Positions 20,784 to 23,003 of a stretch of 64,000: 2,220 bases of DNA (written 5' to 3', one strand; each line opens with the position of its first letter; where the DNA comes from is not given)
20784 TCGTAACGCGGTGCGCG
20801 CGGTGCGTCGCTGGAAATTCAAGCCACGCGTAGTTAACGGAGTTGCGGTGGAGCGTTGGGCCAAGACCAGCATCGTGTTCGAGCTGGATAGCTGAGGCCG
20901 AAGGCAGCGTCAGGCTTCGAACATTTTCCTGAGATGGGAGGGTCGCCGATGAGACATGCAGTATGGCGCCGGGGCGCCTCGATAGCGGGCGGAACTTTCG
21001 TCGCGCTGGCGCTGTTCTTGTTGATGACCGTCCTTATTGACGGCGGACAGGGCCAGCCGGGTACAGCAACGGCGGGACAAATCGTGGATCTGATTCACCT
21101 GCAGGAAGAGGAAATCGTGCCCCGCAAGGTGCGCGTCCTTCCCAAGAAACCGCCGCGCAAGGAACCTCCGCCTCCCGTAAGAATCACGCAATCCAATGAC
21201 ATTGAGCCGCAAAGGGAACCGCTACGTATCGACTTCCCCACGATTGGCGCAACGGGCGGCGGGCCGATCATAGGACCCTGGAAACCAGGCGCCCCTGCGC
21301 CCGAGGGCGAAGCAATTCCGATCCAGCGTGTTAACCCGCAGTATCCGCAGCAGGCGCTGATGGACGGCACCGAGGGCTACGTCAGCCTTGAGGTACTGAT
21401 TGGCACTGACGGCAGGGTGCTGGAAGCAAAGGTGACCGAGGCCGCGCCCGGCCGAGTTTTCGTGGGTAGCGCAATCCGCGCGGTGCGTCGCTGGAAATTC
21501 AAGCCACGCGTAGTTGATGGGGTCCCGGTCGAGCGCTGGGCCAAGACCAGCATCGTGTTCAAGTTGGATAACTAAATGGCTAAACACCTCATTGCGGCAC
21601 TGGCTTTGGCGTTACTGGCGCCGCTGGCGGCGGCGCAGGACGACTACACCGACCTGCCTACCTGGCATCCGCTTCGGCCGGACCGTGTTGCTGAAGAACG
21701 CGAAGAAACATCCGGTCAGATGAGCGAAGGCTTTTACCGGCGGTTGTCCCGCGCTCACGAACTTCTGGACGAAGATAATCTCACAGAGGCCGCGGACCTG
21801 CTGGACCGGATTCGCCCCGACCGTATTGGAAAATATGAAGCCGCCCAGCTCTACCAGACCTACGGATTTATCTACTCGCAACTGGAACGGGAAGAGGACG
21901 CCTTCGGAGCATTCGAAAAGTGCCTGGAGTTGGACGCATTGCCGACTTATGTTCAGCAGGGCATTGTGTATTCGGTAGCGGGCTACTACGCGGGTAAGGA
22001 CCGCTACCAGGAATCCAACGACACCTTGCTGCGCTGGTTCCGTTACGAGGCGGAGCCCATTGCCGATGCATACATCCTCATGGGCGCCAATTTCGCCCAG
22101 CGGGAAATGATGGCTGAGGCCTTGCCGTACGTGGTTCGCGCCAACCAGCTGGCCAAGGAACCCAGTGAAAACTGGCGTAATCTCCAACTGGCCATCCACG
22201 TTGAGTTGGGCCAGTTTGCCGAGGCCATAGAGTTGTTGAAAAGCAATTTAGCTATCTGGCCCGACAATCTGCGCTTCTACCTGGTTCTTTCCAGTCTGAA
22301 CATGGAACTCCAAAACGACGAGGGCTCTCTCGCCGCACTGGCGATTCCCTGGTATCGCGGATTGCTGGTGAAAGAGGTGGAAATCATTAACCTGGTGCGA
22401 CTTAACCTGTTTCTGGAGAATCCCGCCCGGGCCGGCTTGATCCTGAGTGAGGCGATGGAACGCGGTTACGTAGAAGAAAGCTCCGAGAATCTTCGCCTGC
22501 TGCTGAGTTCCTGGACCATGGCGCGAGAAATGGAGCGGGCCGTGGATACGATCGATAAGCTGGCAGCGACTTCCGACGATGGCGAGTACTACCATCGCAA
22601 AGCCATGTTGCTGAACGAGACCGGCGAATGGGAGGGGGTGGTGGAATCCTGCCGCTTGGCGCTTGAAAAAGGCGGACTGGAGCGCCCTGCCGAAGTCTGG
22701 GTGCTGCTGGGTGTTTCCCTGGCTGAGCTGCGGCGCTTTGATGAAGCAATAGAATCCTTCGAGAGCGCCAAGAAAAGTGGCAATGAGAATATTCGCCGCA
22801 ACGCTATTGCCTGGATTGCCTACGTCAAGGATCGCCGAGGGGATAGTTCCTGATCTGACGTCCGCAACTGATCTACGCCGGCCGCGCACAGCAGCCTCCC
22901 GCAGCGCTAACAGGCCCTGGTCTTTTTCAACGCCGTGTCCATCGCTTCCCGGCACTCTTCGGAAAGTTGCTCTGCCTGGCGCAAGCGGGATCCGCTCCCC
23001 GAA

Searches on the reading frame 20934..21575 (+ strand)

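Call 87: search_protein_families(library=pfam, proteins=[window:20934-21575:+], max_evalue=0.00001)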
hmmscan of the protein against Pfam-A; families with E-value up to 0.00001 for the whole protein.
window:20934-21575:+ (213 aa): 1 family
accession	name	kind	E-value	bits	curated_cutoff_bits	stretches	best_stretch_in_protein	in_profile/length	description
PF03544.19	TonB_C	-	5.8e-21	75.2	24.6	1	134-211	2-79/79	Gram-negative bacterial TonB protein C-terminal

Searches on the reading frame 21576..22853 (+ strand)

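Call 87: search_protein_families(library=pfam, proteins=[window:21576-22853:+], max_evalue=0.00001)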
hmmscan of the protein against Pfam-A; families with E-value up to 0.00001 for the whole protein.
window:21576-22853:+ (425 aa): 6 families
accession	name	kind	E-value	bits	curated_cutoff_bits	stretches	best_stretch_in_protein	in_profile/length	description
PF00515.34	TPR_1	-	1.9e-12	46.8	27.8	0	372-398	1-27/34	Tetratricopeptide repeat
PF13181.12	TPR_8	-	6.4e-10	38.8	25.7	0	90-120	1-31/34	Tetratricopeptide repeat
PF07719.23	TPR_2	-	8.4e-09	35.3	27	0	372-398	1-27/34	Tetratricopeptide repeat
PF23914.1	TPR_CcmH_CycH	-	7e-07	29.7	42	0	95-193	55-151/158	Cytochrome c-type biogenesis protein H TPR domain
PF13428.12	TPR_14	-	1.6e-06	28.6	23.5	0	205-238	8-41/44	Tetratricopeptide repeat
PF13424.12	TPR_12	-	5e-06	27.1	30.1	0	67-119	17-74/77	Tetratricopeptide repeat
